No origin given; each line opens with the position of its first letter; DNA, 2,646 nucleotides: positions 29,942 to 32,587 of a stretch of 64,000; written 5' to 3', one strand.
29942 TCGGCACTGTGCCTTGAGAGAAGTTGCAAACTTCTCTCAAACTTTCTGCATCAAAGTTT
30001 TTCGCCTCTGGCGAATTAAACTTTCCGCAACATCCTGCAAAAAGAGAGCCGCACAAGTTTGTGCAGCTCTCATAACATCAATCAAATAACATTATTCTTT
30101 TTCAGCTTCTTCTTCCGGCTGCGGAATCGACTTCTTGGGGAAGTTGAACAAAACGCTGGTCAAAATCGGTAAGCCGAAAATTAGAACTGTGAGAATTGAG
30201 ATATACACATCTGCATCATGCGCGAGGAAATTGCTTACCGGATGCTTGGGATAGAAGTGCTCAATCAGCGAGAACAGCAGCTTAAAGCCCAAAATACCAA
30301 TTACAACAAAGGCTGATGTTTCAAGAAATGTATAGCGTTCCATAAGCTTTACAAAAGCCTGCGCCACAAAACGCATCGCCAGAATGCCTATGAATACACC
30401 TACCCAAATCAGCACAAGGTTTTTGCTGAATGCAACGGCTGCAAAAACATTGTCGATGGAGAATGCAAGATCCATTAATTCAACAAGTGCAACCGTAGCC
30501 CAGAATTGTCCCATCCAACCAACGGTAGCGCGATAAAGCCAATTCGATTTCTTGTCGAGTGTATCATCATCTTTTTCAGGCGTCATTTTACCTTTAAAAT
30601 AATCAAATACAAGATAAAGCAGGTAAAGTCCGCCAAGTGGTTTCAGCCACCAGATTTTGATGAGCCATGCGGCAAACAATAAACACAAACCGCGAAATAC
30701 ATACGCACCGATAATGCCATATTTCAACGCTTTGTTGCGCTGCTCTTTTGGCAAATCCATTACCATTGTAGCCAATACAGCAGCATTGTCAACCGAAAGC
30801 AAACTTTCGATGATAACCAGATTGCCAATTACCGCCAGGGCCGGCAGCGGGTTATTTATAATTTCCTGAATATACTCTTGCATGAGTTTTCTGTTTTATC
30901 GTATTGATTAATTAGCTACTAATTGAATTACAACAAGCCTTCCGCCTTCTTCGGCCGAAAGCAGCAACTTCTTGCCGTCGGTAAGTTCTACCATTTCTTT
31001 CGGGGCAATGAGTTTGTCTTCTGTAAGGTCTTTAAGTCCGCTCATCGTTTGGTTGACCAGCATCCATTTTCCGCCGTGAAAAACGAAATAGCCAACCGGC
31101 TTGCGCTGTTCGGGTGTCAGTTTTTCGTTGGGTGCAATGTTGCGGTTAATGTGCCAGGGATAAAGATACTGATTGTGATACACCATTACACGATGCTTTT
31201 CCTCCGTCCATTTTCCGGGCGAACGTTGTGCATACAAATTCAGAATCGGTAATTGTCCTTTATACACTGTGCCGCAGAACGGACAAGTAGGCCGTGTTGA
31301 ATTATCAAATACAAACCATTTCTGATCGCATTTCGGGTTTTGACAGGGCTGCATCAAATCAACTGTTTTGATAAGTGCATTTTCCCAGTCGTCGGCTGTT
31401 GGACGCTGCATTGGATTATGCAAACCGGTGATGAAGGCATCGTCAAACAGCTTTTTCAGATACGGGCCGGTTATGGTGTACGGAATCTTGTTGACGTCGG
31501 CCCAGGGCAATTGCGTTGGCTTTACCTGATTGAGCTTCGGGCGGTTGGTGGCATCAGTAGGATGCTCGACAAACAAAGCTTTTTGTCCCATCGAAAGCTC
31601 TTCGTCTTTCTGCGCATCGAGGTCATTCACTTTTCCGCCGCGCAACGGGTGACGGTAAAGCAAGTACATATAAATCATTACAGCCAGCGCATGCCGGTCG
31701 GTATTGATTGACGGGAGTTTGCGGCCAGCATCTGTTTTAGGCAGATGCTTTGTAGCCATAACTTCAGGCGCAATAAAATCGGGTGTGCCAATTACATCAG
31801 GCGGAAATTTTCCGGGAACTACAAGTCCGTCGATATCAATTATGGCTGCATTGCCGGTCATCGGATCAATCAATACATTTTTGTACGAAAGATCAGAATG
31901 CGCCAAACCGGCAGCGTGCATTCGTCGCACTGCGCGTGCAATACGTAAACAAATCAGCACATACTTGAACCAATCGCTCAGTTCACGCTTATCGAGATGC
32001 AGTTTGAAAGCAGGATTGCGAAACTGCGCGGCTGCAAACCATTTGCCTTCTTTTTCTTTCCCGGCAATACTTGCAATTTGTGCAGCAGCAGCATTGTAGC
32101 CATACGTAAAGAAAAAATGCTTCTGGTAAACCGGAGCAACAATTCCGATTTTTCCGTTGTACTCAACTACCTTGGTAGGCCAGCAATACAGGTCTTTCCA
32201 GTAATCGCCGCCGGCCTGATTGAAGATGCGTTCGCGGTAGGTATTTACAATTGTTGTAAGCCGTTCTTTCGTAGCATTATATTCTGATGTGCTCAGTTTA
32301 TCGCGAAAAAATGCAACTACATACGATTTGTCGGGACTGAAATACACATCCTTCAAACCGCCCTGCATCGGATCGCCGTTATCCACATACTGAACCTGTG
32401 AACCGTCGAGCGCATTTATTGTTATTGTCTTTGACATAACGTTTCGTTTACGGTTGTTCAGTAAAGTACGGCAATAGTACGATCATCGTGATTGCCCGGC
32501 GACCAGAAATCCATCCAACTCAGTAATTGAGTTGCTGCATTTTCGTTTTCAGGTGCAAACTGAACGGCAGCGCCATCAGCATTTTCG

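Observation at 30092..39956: Twelve-gene Ter-type stress-response/signalling operon combining a TerY-P triad, three TerD, TerC and a PRTase-HAD pair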

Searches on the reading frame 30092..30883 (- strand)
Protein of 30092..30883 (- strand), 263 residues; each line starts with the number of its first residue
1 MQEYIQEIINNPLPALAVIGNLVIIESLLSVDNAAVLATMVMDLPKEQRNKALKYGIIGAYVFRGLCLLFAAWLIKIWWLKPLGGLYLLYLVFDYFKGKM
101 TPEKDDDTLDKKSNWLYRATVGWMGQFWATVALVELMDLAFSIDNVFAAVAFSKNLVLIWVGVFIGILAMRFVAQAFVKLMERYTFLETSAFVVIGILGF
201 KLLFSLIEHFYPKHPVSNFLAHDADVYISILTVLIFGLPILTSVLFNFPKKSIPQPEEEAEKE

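Call 4: search_protein_families(library=pfam, proteins=[window:30092-30883:-], max_evalue=0.01)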
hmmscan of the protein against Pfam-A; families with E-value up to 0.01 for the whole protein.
window:30092-30883:- (263 aa): 2 families
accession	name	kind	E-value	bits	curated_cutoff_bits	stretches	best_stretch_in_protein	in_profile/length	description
PF03741.22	TerC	-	3.8e-53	180.3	27.8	1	22-204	3-176/178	Integral membrane protein TerC family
PF04332.21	DUF475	-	4.6e-09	37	27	1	88-206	152-262/293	Protein of unknown function (DUF475)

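Call 83: search_protein_families(library=ncbifam, proteins=[window:30092-30883:-], max_evalue=0.001)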
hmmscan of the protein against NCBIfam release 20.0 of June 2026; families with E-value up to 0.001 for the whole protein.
window:30092-30883:- (263 aa): 12 families
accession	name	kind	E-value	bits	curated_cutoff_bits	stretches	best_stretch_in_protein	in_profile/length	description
TIGR03716.1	R_switched_YkoY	subfamily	1.5e-74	250.3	138.5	1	18-241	1-215/220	integral membrane protein, YkoY family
TIGR03717.1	R_switched_YjbE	subfamily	1.6e-28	99.6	134.8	1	20-204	3-174/176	YjbE family putative metal transport protein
TIGR03718.1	R_switched_Alx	subfamily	9.8e-17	61.3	246.4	2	24-119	71-163/303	TerC/Alx family metal homeostasis membrane protein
NF010612.0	PRK14013.1-2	equivalog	7.2e-15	55.2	386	1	130-215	196-278/307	hypothetical protein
NF010619.0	PRK14013.2-5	subfamily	7.9e-13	48.6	387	1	133-209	220-298/329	hypothetical protein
NF010620.0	PRK14013.2-6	equivalog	1e-11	45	437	1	133-206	237-312/346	hypothetical protein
NF010613.0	PRK14013.1-3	equivalog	1.4e-10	40.7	385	1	89-206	202-322/362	hypothetical protein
NF010614.0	PRK14013.1-4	equivalog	1.9e-10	40.3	495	1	88-209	200-324/357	hypothetical protein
NF010618.0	PRK14013.2-4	equivalog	2.2e-10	40.2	657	1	132-202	235-307/353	hypothetical protein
NF010616.0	PRK14013.2-2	equivalog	7.5e-10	38.7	606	1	107-208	221-320/365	hypothetical protein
NF010615.0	PRK14013.2-1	equivalog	2.7e-08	33.6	621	1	131-200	222-293/338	hypothetical protein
NF010617.0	PRK14013.2-3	equivalog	1.4e-07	31.4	613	1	109-203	216-308/350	hypothetical protein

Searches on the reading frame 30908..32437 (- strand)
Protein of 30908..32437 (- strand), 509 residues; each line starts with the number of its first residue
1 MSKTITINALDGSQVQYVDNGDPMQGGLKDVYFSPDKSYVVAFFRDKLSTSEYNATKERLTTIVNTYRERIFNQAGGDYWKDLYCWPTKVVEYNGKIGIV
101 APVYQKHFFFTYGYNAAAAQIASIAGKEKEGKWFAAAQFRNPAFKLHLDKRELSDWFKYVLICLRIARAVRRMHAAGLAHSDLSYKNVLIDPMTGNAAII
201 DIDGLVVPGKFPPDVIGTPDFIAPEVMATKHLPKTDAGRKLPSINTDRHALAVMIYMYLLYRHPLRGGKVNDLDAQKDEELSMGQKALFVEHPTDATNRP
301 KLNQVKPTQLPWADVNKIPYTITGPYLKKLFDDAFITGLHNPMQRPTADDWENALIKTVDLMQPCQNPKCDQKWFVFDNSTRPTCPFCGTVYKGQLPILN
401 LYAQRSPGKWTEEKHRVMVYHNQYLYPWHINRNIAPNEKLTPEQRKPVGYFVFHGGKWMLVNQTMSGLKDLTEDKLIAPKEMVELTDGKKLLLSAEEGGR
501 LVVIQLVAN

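Call 4: search_protein_families(library=pfam, proteins=[window:30908-32437:-], max_evalue=0.01)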
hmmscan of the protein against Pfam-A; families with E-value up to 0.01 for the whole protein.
window:30908-32437:- (509 aa): 2 families
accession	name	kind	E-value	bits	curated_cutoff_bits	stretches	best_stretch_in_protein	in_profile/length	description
PF00069.31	Pkinase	-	9.5e-11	42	31.7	1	159-294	100-221/263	Protein kinase domain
PF06293.20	Kdo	-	9.3e-05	22.4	21.3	1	165-203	126-167/207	Lipopolysaccharide kinase (Kdo/WaaP) family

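Call 5: search_protein_families(library=padloc, proteins=[window:30908-32437:-], max_evalue=0.01)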
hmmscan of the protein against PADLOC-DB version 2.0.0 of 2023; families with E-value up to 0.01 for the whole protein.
window:30908-32437:- (509 aa): 9 families
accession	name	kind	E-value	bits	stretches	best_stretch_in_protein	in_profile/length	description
PDLC04053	PD-T4-6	-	5.7e-06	24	1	158-234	111-191/311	-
PDLC04138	mad6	-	3.1e-05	21.1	1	158-275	154-266/659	mads_6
PDLC04043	PD-T4-6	-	8.8e-05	19.7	1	161-271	119-223/452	-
PDLC03920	MkoA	-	0.00015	18.2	1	126-275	80-231/1112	-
PDLC04042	PD-T4-6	-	0.00017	19.3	1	162-273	114-220/292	-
PDLC04047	PD-T4-6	-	0.00017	18.8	1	160-272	114-219/327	-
PDLC03921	MkoA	-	0.00023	16.9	1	159-202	589-632/1607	-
PDLC04059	PD-T4-6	-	0.00073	16.7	1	160-202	113-155/433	-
PDLC04039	PD-T4-6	-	0.002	15.2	1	161-270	118-220/458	-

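Call 33: find_homologous_proteins(query=window:30908-32437:-, max_evalue=0.00001)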
Query window:30908-32437:- (509 aa): 3836 proteins with E <= 0.00001 among 8000 candidates; the best 120 are listed.
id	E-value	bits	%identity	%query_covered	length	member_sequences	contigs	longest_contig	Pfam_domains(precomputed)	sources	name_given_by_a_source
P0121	0.0e+0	1196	99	100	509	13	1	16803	PF00069.32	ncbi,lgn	-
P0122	0.0e+0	1032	84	100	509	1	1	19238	PF00069.32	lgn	-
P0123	0.0e+0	1026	84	100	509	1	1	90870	PF00069.32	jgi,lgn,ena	-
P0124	9.4e-296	999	82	100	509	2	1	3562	PF00069.32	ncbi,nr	ncbi:MAG: kinase [Dinghuibacter sp.]|nr:kinase [Dinghuibacter sp.]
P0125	2.4e-295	998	82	100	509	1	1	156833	PF00069.32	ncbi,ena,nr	ncbi:MAG: hypothetical protein FD123_2067 [Bacteroidetes bacterium]|nr:MAG: hypothetical protein FD1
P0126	3.7e-295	997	81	100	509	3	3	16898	PF00069.32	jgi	jgi:serine/threonine protein kinase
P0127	3.0e-285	965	79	100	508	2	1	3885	PF00069.32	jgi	jgi:serine/threonine protein kinase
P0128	2.1e-284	962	79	100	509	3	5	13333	PF00069.32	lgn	-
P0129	5.3e-282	954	77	100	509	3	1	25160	PF00069.32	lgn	-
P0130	7.1e-282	954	77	100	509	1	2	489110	PF00069.32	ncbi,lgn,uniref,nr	ncbi:Protein kinase domain-containing protein [Chitinophaga costaii]|uniref:Protein kinase domain-co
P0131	2.5e-279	945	77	100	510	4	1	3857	PF00069.32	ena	-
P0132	1.2e-278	943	78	100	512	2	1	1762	PF00069.32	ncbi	-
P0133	5.8e-277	937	77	100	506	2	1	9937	PF00069.32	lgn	-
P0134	6.0e-276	934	76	100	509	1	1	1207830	PF00069.32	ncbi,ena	-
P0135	1.0e-272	923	75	100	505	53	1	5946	PF00069.32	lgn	-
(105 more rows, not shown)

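Call 42: predict_structure(alignment_id=A3)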
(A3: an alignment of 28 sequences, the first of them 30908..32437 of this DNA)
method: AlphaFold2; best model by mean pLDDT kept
length: 509 residues; sequences in the alignment: 28
mean_pLDDT: 76.6   pTM: 0.79
mean pLDDT of the five models: 76.6, 76.1, 75.2, 71.5, 69.6
residues with pLDDT >= 90: 85; 70-90: 298; 50-70: 71; < 50: 55
segments of 3 or more residues with pLDDT < 50: 208-210, 263-271, 283-300, 304-318
pLDDT, mean of each block of 10 residues (from residue 1): 88 91 77 88 85 80 81 68 70 88 84 86 85 73 81 85 86 77 70 83 51 49 71 78 78 77 45 53 44 41 48 47 71 75 87 85 83 70 75 84 82 80 89 80 89 91 94 94 94 89 84
secondary structure, 60 per line:
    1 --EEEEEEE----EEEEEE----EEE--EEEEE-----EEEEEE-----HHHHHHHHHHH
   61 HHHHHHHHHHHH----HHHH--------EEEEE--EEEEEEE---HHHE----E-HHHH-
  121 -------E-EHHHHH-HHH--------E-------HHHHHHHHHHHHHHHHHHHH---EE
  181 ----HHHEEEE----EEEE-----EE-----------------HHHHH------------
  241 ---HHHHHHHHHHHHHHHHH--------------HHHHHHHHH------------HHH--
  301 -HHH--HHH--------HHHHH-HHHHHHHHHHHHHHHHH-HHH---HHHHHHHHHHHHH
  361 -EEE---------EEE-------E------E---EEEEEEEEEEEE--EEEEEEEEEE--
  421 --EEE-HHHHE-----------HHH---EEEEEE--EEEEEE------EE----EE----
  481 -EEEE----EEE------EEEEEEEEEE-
elements in order: E3-9 E14-19 E24-26 E29-33 E39-44 H50-72 H77-80 E89-93 E96-102 H116-119 H131-135 H156-175 E188-191 E196-199 H224-228 H244-260 H275-283 H318-322 H324-340 H348-360 E362-364 E374-376 E395-406 E409-418 E423-425 H427-430 E449-454 E457-462 E482-485 E490-492 E499-508

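Call 83: search_protein_families(library=ncbifam, proteins=[window:30908-32437:-], max_evalue=0.001)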
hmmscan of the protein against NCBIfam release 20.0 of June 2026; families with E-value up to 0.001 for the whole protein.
window:30908-32437:- (509 aa): 4 families
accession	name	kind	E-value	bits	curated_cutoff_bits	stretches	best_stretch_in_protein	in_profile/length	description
NF038151.1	lanthi_synth_III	equivalog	4.2e-10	38.7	575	1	140-282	318-441/833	class III lanthionine synthetase LanKC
NF038150.1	lanthi_synth_IV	equivalog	7.5e-09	34.5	650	1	161-267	302-398/851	class IV lanthionine synthetase LanL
NF002475.0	PRK01723.1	equivalog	4.5e-06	25.9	142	1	165-203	151-188/241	3-deoxy-D-manno-octulosonic acid kinase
TIGR03724.2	arch_bud32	equivalog_domain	0.00082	18.9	125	0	151-202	78-128/193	KEOPS complex kinase/ATPase Bud32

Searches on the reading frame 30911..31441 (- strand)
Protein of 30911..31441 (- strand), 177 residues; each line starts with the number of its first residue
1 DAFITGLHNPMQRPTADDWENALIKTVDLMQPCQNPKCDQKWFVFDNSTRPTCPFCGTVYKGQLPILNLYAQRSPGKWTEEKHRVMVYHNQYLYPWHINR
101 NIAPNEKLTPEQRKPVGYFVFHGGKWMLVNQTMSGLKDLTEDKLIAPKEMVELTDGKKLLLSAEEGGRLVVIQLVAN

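Call 31: search_protein_families(library=pfam, proteins=[window:30911-31441:-], max_evalue=10)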
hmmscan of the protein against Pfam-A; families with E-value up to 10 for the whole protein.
seq(177 aa): 1 family
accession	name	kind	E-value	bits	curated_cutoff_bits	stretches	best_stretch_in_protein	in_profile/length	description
PF19134.6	DUF5817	-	0.14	12.6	31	1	37-60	8-31/57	Domain of unknown function (DUF5817)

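Call 60: search_solved_structures(query=A6, max_evalue=10, show_alignments=2)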
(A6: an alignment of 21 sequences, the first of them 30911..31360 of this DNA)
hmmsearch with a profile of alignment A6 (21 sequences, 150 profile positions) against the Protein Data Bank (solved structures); distinct sequences matched with E-value up to 10: 21.
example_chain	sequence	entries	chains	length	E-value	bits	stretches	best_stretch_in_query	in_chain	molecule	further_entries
7o37_f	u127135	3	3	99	0.058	16.4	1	6-34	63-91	Cytochrome c oxidase subunit 5B, mitochondrial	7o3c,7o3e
8pw5_s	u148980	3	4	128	0.093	15.8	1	6-34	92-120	Cytochrome c oxidase subunit 5B, mitochondrial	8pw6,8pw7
6gq1_AW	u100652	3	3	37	0.46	13.5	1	2-35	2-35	Ubiquitin-40S ribosomal protein S31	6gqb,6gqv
9vnq_A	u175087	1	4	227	0.61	13.1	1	75-129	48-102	Non-homologous end joining protein Ku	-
9xa5_A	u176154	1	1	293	0.66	13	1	13-70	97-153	Spike protein S1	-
9xa4_A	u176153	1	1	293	0.69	12.9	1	13-71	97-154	Spike protein S1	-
8wrm_F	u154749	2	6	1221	0.97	12.5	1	13-69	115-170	Spike glycoprotein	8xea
9ygm_Sf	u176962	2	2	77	0.98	12.4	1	2-34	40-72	40S ribosomal protein eS31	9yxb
8wro_A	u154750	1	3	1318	1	12.4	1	13-69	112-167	Spike glycoprotein,Spike glycoprotein,Spike glycoprotein,Fusion protein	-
8zo8_5B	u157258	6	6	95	1.2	12.2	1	6-34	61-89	Cytochrome c oxidase subunit 5B, mitochondrial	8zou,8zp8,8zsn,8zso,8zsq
8d4t_S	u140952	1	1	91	1.2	12.2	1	6-34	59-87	Cytochrome c oxidase subunit 5B, mitochondrial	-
5mei_e1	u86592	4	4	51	1.2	12.2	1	2-35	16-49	Ubiquitin-40S ribosomal protein S31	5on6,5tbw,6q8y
7w3e_F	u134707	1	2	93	1.2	12.1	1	6-34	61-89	Cytochrome c oxidase subunit 5B, mitochondrial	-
9w2z_F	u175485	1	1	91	1.3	12.1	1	6-34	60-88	Cytochrome c oxidase subunit 5B, mitochondrial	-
5b3s_F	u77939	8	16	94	1.3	12.1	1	6-34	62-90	Cytochrome c oxidase subunit 5B, mitochondrial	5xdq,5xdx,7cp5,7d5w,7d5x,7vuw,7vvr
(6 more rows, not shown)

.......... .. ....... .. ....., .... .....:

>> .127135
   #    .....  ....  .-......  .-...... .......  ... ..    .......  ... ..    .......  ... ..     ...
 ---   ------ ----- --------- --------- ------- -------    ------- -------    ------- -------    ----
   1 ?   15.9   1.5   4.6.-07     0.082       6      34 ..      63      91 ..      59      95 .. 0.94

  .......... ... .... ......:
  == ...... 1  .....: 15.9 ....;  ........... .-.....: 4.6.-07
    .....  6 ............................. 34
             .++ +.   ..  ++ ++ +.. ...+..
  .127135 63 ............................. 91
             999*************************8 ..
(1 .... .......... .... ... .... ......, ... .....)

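Call 62: search_protein_families(library=pfam, alignment_id=A6, max_evalue=10)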
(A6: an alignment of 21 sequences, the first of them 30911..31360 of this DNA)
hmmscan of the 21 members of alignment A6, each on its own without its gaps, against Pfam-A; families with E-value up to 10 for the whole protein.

A. member 1, window:30911-31360:- (150 aa): 1 family
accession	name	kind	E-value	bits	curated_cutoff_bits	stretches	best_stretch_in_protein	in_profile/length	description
PF19134.6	DUF5817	-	0.11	12.9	31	1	10-33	8-31/57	Domain of unknown function (DUF5817)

B. families by the number of members that match (of 21 scanned): 17 families
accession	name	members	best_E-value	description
PF19134.6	DUF5817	14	0.0097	Domain of unknown function (DUF5817)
PF14319.11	Zn_Tnp_IS91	4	0.0096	Transposase zinc-binding domain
PF24110.1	DUF7385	4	0.067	Family of unknown function (DUF7385)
PF03053.19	Corona_NS3b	2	0.017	ORF3b coronavirus protein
PF01420.25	Methylase_S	1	0.013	Type I restriction modification DNA specificity domain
PF22425.1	ORF126-like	1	0.045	Hypothetical protein ORF126-like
PF18236.6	AGO_N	1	0.049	Argonaute N domain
PF17386.8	LBP_C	1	0.073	Lacto-N-biose phosphorylase C-terminal domain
PF20236.3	DUF6593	1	0.082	Family of unknown function (DUF6593)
PF13240.11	Zn_Ribbon_1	1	0.09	zinc-ribbon domain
PF10276.14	zf-CHCC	1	0.098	Zinc-finger domain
PF22942.1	DUF7025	1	0.12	Domain of unknown function (DUF7025)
PF15186.11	TEX13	1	0.15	Testis-expressed sequence 13 protein family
PF19437.4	VCIP135_N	1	0.18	VCIP135 N-terminal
PF24912.1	SH3_TNRC18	1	0.2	TNRC18-like,(4.1.1) SH3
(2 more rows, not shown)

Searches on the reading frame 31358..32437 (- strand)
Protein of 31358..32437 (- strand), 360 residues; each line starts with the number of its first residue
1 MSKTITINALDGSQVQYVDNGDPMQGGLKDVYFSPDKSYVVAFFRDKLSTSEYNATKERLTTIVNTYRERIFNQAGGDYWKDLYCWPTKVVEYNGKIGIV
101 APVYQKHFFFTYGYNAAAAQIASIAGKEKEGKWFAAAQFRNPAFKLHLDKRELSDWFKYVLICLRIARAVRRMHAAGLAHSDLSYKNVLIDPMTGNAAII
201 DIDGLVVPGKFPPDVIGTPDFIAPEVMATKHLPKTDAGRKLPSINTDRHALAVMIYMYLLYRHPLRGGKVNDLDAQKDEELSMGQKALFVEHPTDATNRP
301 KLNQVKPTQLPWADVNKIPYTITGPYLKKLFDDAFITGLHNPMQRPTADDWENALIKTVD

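Call 31: search_protein_families(library=pfam, proteins=[window:31358-32437:-], max_evalue=10)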
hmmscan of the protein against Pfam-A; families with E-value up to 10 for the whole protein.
seq(360 aa): 6 families
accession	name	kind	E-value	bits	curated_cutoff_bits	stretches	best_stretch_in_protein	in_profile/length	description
PF00069.31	Pkinase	-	4.8e-11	43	31.7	1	159-294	100-221/263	Protein kinase domain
PF06293.20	Kdo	-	6.3e-05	22.9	21.3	1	165-203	126-167/207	Lipopolysaccharide kinase (Kdo/WaaP) family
PF19250.5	DUF5898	-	0.011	16.1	28.9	1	164-188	82-106/109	Family of unknown function (DUF5898)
PF01163.29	RIO1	-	0.063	13.3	22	1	166-202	113-148/187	RIO domain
PF17667.7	Pkinase_fungal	-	0.11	11.6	24.1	1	168-236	297-375/387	Fungal protein kinase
PF07714.23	PK_Tyr_Ser-Thr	-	0.13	11.9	23.1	1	158-192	103-137/258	Protein tyrosine and serine/threonine kinase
